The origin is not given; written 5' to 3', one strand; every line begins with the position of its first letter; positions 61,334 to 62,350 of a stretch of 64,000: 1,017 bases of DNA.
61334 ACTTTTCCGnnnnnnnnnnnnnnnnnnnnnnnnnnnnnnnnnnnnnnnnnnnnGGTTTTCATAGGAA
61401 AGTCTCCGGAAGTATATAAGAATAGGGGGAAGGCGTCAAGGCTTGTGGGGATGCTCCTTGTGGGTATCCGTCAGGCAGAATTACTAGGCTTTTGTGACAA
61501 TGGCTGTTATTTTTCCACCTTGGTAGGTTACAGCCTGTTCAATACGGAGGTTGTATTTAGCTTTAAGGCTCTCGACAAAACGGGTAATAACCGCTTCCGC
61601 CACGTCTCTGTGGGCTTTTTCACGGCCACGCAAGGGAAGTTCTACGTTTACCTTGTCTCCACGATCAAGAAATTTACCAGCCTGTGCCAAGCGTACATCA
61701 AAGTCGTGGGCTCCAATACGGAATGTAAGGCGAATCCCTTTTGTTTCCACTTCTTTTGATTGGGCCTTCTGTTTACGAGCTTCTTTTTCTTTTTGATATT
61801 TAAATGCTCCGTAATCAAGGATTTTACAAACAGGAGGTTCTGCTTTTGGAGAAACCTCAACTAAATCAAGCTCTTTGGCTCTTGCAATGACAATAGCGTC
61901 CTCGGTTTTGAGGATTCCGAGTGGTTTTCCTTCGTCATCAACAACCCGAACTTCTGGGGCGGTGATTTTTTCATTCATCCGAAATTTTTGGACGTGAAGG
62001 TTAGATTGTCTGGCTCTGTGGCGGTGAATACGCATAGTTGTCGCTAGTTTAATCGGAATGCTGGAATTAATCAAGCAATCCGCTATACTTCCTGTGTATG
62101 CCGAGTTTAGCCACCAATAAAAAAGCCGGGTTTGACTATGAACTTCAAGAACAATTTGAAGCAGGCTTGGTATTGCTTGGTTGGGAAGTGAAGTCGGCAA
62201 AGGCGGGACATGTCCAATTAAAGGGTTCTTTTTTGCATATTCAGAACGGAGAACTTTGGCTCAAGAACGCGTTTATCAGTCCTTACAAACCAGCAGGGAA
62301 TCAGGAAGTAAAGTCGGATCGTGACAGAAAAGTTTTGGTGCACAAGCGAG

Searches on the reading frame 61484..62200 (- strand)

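Call 69: search_protein_families(library=pfam, proteins=[window:61484-62200:-], max_evalue=0.001)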
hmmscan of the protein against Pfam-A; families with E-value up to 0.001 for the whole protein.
window:61484-62200:- (238 aa): 2 families
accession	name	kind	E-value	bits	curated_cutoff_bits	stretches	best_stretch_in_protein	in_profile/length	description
PF05198.21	IF3_N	-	1.9e-30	105.3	26.9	1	75-144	1-70/70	Translation initiation factor IF-3, N-terminal domain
PF00707.27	IF3_C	-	1.8e-18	66.7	34.8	1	151-236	1-84/86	Translation initiation factor IF-3, C-terminal domain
